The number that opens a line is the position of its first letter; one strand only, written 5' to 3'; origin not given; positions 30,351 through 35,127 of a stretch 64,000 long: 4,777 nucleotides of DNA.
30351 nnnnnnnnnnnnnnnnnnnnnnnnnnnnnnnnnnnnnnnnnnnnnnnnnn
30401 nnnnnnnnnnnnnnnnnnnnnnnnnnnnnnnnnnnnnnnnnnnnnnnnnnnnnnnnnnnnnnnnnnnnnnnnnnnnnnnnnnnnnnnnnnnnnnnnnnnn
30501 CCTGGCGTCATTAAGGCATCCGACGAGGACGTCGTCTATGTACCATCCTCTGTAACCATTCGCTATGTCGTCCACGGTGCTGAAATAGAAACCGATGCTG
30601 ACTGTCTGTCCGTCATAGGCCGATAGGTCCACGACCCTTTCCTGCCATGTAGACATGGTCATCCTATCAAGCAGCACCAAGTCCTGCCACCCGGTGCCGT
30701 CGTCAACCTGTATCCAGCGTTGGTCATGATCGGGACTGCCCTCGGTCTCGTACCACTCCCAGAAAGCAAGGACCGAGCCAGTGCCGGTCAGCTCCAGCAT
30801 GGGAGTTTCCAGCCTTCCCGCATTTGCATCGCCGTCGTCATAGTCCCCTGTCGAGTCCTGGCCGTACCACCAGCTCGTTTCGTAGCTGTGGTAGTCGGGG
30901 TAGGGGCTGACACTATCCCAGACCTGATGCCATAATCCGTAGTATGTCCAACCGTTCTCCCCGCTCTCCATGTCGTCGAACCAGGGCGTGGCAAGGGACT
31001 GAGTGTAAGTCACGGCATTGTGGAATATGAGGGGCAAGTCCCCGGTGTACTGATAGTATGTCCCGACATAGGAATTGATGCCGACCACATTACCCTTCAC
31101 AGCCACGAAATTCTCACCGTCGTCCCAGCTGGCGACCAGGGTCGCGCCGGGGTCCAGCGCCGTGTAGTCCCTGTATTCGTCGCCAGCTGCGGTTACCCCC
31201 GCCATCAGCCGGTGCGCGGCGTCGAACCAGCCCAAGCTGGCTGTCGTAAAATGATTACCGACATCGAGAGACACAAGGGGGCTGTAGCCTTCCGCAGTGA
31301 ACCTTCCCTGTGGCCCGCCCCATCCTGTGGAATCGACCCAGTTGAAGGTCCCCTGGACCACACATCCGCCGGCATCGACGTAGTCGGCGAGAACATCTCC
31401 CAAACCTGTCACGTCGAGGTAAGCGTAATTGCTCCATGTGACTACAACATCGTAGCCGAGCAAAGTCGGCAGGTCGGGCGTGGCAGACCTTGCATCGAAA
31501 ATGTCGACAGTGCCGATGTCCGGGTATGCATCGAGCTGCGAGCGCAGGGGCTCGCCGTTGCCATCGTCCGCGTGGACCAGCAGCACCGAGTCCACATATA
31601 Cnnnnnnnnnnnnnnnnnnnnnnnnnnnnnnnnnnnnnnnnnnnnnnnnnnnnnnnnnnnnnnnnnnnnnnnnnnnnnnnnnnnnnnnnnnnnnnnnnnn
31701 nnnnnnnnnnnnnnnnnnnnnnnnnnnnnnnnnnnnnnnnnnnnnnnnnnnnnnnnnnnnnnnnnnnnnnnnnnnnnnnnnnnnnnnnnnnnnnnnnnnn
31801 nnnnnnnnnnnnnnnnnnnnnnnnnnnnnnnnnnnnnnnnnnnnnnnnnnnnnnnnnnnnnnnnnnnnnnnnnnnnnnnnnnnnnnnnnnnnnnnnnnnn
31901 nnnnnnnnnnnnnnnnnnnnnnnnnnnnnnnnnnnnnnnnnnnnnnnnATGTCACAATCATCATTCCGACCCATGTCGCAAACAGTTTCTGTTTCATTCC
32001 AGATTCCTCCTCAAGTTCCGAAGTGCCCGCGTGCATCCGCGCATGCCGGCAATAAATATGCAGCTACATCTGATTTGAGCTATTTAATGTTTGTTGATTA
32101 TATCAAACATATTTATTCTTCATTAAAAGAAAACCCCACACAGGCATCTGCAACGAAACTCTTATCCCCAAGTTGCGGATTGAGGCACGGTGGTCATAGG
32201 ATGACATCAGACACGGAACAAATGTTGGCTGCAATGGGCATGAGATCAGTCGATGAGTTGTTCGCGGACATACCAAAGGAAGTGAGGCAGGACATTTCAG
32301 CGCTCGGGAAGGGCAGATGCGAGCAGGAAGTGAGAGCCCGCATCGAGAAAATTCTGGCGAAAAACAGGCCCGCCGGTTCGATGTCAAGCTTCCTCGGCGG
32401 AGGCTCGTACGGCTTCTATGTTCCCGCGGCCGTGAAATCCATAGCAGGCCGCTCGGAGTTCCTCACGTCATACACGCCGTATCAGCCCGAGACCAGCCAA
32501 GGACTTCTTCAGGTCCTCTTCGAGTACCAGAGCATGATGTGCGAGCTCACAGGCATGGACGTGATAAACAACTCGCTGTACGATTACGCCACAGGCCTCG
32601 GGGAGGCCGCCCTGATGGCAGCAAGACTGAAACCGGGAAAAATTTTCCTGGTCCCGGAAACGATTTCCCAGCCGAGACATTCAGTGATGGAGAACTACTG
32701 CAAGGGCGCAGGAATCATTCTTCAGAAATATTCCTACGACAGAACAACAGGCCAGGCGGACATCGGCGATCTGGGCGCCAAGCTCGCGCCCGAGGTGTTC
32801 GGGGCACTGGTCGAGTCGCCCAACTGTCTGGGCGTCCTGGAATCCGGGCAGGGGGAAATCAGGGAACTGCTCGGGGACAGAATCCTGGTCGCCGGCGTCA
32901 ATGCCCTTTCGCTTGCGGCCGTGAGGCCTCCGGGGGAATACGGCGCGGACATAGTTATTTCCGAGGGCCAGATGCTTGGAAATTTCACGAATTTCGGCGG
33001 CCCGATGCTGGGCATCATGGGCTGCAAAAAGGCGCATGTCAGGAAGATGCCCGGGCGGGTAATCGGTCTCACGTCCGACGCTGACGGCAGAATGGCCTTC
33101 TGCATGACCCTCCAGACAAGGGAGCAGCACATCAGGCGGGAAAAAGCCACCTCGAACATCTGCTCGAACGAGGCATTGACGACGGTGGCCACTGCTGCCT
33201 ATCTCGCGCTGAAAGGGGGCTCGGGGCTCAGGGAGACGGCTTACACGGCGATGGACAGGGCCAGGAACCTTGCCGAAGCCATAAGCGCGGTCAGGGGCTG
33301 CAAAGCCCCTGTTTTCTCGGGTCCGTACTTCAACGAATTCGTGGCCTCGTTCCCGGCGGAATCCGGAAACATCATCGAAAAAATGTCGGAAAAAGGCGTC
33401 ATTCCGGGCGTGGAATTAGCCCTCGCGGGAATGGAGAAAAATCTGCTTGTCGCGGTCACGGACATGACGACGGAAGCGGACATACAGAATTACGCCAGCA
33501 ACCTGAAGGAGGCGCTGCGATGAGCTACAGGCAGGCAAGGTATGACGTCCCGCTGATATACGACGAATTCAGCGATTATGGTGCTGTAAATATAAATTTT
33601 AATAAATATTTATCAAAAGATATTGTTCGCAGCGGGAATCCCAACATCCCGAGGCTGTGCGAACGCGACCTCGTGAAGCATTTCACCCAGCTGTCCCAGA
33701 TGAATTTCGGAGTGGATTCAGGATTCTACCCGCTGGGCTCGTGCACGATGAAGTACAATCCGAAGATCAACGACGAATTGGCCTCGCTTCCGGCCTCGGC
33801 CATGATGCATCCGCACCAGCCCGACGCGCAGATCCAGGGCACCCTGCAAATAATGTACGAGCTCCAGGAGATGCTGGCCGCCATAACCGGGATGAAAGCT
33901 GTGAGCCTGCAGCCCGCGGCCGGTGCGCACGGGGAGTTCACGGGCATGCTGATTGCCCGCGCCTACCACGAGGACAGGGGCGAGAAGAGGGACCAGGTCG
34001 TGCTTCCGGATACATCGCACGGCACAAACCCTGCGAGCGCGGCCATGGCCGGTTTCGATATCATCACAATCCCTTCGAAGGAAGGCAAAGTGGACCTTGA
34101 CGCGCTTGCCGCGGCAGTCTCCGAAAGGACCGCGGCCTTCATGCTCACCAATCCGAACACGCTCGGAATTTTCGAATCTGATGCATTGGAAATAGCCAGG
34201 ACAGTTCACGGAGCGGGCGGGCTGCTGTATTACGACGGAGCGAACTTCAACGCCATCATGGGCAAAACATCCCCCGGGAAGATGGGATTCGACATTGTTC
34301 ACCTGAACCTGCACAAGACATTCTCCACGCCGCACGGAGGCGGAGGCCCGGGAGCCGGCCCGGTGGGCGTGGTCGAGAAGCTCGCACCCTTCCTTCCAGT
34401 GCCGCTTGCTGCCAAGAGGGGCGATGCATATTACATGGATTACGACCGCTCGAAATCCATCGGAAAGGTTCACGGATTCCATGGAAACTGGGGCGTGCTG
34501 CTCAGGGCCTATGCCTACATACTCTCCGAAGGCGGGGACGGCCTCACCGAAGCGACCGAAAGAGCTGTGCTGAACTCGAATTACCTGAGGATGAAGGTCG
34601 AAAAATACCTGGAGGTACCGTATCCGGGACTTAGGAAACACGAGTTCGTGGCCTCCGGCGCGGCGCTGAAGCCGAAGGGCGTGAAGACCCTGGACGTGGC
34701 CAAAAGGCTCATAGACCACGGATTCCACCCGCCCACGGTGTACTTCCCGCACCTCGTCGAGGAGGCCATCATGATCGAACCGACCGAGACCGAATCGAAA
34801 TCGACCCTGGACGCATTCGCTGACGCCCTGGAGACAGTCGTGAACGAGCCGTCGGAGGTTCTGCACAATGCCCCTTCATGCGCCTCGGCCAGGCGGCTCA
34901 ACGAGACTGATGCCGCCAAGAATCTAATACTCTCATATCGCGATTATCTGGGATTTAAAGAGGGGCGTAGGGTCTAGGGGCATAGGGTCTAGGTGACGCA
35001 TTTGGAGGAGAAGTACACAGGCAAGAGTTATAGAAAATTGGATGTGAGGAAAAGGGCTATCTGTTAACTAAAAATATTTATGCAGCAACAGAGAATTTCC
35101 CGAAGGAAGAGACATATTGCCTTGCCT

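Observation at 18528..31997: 4.5-kaa modular surface protein with ~16 tandem Ig-like repeats and recurring MAM-like and flavodoxin-like modules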

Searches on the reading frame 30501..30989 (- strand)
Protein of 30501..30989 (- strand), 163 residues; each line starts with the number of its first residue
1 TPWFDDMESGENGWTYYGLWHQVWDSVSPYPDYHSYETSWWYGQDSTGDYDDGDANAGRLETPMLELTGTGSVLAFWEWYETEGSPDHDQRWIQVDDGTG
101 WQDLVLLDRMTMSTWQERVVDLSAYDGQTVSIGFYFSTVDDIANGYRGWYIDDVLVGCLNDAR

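Call 18: search_protein_families(library=ncbifam, proteins=[window:30501-30989:-], max_evalue=1)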
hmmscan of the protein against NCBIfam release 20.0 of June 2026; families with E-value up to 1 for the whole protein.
window:30501-30989:- (163 aa): 1 family
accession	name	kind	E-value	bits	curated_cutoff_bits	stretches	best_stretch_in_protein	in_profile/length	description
NF038128.1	choice_anch_J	domain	5.3e-07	30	30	1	49-156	54-162/162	choice-of-anchor J domain-containing protein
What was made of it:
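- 30501..30989 (-): MAM-type jelly-roll 1 (residues 350-512), carrying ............DQRW. Choice-of-anchor J 30.0 bits (call 18).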

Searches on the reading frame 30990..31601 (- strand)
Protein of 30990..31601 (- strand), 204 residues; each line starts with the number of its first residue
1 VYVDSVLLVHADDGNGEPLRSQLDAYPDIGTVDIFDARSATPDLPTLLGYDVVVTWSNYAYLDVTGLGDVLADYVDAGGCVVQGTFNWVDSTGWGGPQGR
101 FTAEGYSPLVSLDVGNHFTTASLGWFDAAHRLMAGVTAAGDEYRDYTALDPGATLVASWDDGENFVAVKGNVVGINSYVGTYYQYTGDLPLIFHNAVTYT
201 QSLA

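Call 17: search_protein_families(library=pfam, proteins=[window:30990-31601:-], max_evalue=1)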
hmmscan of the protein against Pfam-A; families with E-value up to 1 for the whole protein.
window:30990-31601:- (204 aa): 0 families

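Call 18: search_protein_families(library=ncbifam, proteins=[window:30990-31601:-], max_evalue=1)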
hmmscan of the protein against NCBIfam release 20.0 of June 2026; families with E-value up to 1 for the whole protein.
window:30990-31601:- (204 aa): 0 families

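Call 37: search_protein_families(library=pfam, alignment_id=A3, max_evalue=1)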
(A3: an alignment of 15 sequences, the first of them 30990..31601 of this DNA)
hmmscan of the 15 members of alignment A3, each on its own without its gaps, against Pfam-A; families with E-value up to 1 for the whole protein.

A. member 1, window:30990-31601:- (204 aa): 0 families

B. families by the number of members that match (of 15 scanned): 7 families
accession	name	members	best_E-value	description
PF06283.17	ThuA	8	0.00049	Trehalose utilisation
PF08532.16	Glyco_hydro_42M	2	0.0034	Beta-galactosidase trimerisation domain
PF22369.2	GLMA_2nd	2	0.32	GLMA-like, second domain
PF14258.12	DUF4350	1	1.3e-05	Domain of unknown function (DUF4350)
PF24157.1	DUF7408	1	0.016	Domain of unknown function (DUF7408)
PF11231.14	DUF3034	1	0.084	Protein of unknown function (DUF3034)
PF13704.12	Glyco_tranf_2_4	1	0.21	Glycosyl transferase family 2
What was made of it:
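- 30990..31601 (-): Flavodoxin-like module, type a (residues 146-349): ThuA-like class-I glutamine-amidotransferase fold. Homologous modules weakly hit Pfam ThuA, GH42M and DUF4350 (call 37).
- On Class-I glutamine amidotransferase / ThuA (PF06283): 8 of 15 homologous modules hit ThuA, but only weakly (best E 5e-4; call 37).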

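Call 38: search_solved_structures(query=A3, max_evalue=10, show_alignments=2)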
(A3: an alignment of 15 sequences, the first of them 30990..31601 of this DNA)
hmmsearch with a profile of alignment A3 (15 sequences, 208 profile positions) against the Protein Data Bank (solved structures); distinct sequences matched with E-value up to 10: 3.
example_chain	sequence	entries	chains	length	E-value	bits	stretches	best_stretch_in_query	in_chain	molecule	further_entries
7smj_A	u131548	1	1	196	3.9e-06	30.1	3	13-60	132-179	AI-designed TIM-barrel F2N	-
7mcc_A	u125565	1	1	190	5.1e-06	29.7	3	13-59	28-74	AI-designed TIM-barrel F2C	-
9whd_A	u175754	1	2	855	0.16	15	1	56-103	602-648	GH167 glycoside hydrolase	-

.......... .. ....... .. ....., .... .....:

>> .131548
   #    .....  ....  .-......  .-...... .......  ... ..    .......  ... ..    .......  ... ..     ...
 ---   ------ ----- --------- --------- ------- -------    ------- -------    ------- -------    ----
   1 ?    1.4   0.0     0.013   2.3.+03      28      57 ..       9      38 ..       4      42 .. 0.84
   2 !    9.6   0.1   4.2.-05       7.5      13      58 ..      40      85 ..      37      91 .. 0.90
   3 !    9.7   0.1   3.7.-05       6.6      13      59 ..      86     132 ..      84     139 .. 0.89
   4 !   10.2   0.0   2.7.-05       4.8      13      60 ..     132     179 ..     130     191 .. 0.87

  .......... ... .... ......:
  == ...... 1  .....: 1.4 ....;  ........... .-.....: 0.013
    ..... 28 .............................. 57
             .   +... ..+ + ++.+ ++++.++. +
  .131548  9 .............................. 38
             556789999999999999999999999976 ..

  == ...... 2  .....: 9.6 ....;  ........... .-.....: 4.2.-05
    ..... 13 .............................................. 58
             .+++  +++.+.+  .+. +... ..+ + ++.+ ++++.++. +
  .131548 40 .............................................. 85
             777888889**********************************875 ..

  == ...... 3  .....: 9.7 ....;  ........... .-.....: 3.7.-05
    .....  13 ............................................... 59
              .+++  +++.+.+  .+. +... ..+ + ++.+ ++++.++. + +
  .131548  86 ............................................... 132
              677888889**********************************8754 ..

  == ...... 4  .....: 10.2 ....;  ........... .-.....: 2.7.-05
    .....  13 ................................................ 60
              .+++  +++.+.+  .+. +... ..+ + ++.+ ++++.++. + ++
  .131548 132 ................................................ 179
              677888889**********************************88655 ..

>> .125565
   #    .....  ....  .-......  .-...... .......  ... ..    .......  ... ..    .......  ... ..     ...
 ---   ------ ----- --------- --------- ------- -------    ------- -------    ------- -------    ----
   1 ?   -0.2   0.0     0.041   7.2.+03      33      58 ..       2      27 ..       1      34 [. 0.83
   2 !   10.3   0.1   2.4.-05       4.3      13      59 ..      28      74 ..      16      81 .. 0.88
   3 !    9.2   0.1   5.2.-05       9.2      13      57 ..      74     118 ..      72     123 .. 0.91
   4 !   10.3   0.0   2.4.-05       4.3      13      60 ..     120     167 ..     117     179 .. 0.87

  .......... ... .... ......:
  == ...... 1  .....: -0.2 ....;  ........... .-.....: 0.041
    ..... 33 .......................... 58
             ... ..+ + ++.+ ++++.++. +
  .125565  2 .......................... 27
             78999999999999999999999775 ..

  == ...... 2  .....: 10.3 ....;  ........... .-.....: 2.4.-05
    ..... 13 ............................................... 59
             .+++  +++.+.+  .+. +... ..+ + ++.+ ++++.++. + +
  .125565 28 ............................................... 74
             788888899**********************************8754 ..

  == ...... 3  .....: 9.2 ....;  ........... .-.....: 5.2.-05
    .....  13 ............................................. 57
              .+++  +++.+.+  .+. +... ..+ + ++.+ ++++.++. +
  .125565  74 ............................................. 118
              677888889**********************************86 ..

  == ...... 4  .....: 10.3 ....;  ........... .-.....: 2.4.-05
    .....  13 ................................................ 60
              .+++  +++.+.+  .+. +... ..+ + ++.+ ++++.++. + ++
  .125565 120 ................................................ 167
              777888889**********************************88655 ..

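Call 45: predict_structure(alignment_id=A3)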
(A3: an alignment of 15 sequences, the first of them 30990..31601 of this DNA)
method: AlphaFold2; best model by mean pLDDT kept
length: 204 residues; sequences in the alignment: 15
mean_pLDDT: 91.4   pTM: 0.91
mean pLDDT of the five models: 91.4, 91.5, 91.3, 90.8, 88.5
residues with pLDDT >= 90: 150; 70-90: 40; 50-70: 14; < 50: 0
segments of 3 or more residues with pLDDT < 50: none
pLDDT, mean of each block of 10 residues (from residue 1): 95 91 97 97 98 92 94 98 81 74 92 73 97 97 89 97 95 93 87 97 79
secondary structure, 60 per line:
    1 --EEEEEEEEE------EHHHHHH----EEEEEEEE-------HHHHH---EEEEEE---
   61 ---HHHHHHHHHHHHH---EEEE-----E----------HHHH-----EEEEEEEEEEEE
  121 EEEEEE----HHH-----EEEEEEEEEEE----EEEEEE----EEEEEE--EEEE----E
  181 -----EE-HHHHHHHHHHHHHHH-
elements in order: E3-11 H19-24 E29-36 H44-48 E52-57 H64-76 E80-83 H100-103 E109-126 E139-149 E154-159 E164-169 E172-175 H189-203
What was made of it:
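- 30990..31601 (-): AlphaFold2 model with pLDDT 91.4 and pTM 0.91 (call 45).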

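Call 49: fold_search(model_id=the predicted structure, library=pdb)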
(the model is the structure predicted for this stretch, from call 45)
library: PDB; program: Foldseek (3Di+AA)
matches with E <= 10: 1598; with E <= 0.001: 39
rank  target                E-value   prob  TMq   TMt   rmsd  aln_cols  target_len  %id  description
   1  4pxy_A                2.8e-07  1.00  0.69  0.59   4.7       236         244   13  Crystal structure of a Putative thua-like protein (BACUNI_01602) from Bacteroides uniformis ATCC 8492 at 1.50 A resolu (released 2014-04-23)
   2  4jqs_A                2.9e-07  1.00  0.66  0.56   5.0       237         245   11  Crystal structure of a Putative thua-like protein (BACUNI_01602) from Bacteroides uniformis ATCC 8492 at 2.30 A resolu (released 2013-05-08)
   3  2gk3_E                1.4e-06  1.00  0.69  0.59   4.9       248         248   13  Cytoplasmic Protein STM3548 from Salmonella typhimurium (released 2006-05-02)
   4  2gk3_A                3.9e-06  1.00  0.73  0.62   4.1       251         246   12  Cytoplasmic Protein STM3548 from Salmonella typhimurium (released 2006-05-02)
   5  1q7r                  1.5e-05  1.00  0.63  0.64   4.2       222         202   13  X-ray crystallographic analysis of a predicted amidotransferase from B. stearothermophilus at 1.9 A resolution (released 2003-11-11)
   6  1o1y                  1.5e-05  1.00  0.59  0.53   4.6       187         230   12  Crystal structure of a glutamine amidotransferase (tm1158) from thermotoga maritima at 1.70 A resolution (released 2003-03-11)
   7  3rht_A                1.6e-05  1.00  0.73  0.61   4.8       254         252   15  Crystal structure of type 1 glutamine amidotransferase (GATase1)-like protein from Planctomyces limnophilus (released 2011-04-27)
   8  2v4u                  1.7e-05  1.00  0.61  0.48   6.7       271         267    8  Human CTP synthetase 2 - glutaminase domain in complex with 5-OXO-L- NORLEUCINE (released 2008-10-07)
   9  7mo6_B                3.2e-05  1.00  0.61  0.26   5.4       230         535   12  Guanosine Monophosphate Synthase from Aspergillus fumigatus Af293 (released 2022-02-16)
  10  2nv0_A                4.9e-05  1.00  0.60  0.64   5.0       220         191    8  Structure of the glutaminase subunit Pdx2 (YaaE) of PLP synthase from Bacillus subtilis (released 2006-12-05)
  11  6qur                  5.6e-05  1.00  0.62  0.65   4.9       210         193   12  Mapping the allosteric communication network of aminodeoxychorismate synthase (released 2019-06-05)
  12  7mh0_A                5.9e-05  1.00  0.58  0.25   6.8       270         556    9  Human CTPS1 bound to CTP (released 2021-10-13)
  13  8sbr_A                6.3e-05  1.00  0.56  0.25   6.7       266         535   10  E coli. CTP synthase in complex with CTP (sodium malonate + 20 mM MgCl2) (released 2023-05-24)
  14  1i7q_B                7.1e-05  1.00  0.59  0.62   5.2       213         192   13  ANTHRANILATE SYNTHASE FROM S. MARCESCENS (released 2001-05-16)
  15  2vkt                  7.6e-05  1.00  0.59  0.50   6.5       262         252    9  HUMAN CTP SYNTHETASE 2 - GLUTAMINASE DOMAIN (released 2008-01-15)
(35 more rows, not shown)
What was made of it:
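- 30990..31601 (-): Foldseek top PDB hits are 4pxy, 2gk3 and 3rht (E 3e-7 to 2e-5, TM 0.66-0.73; call 49).
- On Class-I glutamine amidotransferase / ThuA (PF06283): Type-a module: model pLDDT 91.4 (call 45), with ThuA-like and GATase structures as top hits (call 49).
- Closest known: ThuA-like / class-I glutamine-amidotransferase-like domains. Same: The fold of the type-a module: Foldseek probability 1.00, TM-score 0.66-0.73 (call 49).
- The top structural neighbours of the type-a module are ThuA-like proteins (call 49).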

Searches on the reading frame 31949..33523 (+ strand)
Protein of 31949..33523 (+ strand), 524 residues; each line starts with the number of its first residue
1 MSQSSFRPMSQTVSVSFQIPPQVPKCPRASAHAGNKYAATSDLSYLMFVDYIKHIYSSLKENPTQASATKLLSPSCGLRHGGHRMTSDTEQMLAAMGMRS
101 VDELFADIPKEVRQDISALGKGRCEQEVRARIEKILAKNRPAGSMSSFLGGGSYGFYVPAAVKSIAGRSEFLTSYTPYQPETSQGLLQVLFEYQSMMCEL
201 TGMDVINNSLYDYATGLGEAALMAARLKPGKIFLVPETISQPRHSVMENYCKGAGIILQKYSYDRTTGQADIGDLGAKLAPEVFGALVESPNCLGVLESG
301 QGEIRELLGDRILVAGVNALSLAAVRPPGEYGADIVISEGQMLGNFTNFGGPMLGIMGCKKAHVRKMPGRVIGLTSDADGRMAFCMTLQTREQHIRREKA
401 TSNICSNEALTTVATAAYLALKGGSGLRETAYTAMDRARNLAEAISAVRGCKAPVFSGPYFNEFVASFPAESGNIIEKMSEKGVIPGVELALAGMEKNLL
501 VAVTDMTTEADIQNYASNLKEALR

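Call 12: search_protein_families(library=pfam, proteins=[window:31949-33523:+], max_evalue=0.001)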
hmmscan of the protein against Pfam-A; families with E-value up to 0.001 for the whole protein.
window:31949-33523:+ (524 aa): 1 family
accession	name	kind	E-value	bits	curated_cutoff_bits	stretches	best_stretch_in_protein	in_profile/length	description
PF02347.22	GDC-P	-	5.9e-100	335.6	26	1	86-515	8-425/429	Glycine cleavage system P-protein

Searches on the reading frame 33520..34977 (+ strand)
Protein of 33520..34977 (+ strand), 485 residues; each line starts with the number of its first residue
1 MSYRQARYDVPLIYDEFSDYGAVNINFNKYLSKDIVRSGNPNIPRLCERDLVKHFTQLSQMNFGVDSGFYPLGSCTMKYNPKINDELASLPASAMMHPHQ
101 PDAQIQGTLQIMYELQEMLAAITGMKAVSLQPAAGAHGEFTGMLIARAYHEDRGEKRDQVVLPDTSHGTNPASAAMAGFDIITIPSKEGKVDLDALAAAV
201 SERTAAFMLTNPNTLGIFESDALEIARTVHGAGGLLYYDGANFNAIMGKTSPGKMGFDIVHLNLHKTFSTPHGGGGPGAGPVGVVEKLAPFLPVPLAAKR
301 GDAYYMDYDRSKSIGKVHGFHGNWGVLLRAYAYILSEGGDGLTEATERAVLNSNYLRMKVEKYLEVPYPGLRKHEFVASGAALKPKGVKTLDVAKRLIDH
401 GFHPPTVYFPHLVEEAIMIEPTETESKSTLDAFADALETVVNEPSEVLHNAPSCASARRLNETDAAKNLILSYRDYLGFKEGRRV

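Call 12: search_protein_families(library=pfam, proteins=[window:33520-34977:+], max_evalue=0.001)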
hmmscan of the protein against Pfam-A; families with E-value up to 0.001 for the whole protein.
window:33520-34977:+ (485 aa): 3 families
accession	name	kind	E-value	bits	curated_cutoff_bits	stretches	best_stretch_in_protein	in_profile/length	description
PF21478.3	GcvP2_C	-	1.4e-24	86.7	27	1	345-449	1-107/122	Glycine dehydrogenase, C-terminal domain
PF02347.22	GDC-P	-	9.9e-11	41.6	26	1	46-293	47-284/429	Glycine cleavage system P-protein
PF00266.25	Aminotran_5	-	1.6e-05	24.5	21.5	1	144-273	76-207/371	Aminotransferase class-V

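Call 60: find_related_loci(query=window:33520-34977:+, collection=genome_contigs, flank=10000)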
Query window:33520-34977:+ (485 aa) in genome_contigs; peptide patterns used: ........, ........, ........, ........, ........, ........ (x = any residue, [..] = any of these).
417 stretches matched a pattern; 353 encode a relative of the query (tblastn E <= 1e-3); the best 80 are kept; 80 distinct loci.
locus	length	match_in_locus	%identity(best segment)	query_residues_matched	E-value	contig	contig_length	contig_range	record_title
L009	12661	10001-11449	88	1-483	0e+0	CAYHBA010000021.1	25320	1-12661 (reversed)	MAG TPA_asm: uncultured Thermoplasmata archaeon isolate ERP119294_co1_428 genome assembly, contig: NODE_2272_length_2532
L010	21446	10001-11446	88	1-482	0e+0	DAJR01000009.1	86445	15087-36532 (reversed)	MAG TPA_asm: Methanomassiliicoccales archaeon UBA147 UBA147_contig_4407, whole genome shotgun sequence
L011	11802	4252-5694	85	1-481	0e+0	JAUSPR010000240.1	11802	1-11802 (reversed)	MAG: Thermoplasmata archaeon isolate E21_metabat.bin.9 E21_k141_274156, whole genome shotgun sequence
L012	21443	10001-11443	86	1-481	0e+0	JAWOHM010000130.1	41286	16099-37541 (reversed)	MAG: Thermoplasmata archaeon isolate CWP4-2.bin.83 k191_3904365, whole genome shotgun sequence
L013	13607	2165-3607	84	1-481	0e+0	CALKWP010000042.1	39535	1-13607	MAG TPA_asm: uncultured Methanomassiliicoccales archaeon isolate SRR6007446_bin.11_CONCOCT_v1.1_MAG genome assembly, con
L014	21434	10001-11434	62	1-476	0e+0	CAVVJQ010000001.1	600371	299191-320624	MAG: uncultured Thermoplasmata archaeon isolate MFD04716.bin.2.227 genome assembly, contig: contig_14348, whole genome s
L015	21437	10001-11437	62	1-476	0e+0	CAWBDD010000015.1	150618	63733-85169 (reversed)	MAG: uncultured Thermoplasmata archaeon isolate MFD00709.bin.2.183 genome assembly, contig: contig_17934, whole genome s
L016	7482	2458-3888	63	1-475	0e+0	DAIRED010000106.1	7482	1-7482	MAG TPA_asm: Thermoplasmatota archaeon isolate CTOTU11644 NODE_5435_length_7482_cov_4.273192, whole genome shotgun seque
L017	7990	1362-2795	62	1-476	0e+0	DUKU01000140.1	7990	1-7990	MAG TPA_asm: Thermoplasmata archaeon isolate UBA9653 contig_114354, whole genome shotgun sequence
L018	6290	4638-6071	62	1-476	0e+0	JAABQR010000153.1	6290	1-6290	MAG: Methanobacteriota archaeon isolate S06.Bin063 Scaffold_49, whole genome shotgun sequence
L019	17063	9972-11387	62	3-474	0e+0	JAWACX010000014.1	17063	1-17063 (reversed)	MAG: Thermoplasmata archaeon isolate QQ_201709_bins_14 QQ_201709_bins_14_scaffold_14, whole genome shotgun sequence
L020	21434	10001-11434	60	1-474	0e+0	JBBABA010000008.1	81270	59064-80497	MAG: Thermoplasmata archaeon isolate SO_2017_GW3_8 scaffold_294_c1_OW296A_2017, whole genome shotgun sequence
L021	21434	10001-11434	59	1-476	8e-180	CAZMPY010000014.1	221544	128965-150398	MAG TPA_asm: uncultured Thermoplasmata archaeon isolate binchicken_co255_206 genome assembly, contig: k141_4403027, whol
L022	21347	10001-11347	61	29-472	4e-171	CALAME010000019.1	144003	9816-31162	MAG TPA_asm: uncultured Paenibacillaceae bacterium isolate SRR6713629_bin.25_CONCOCT_v1.1_MAG genome assembly, contig: E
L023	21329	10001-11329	61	35-472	3e-169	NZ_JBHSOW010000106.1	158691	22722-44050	Paenibacillus solisilvae strain CGMCC 1.16619 platanus_K_17_124_106, whole genome shotgun sequence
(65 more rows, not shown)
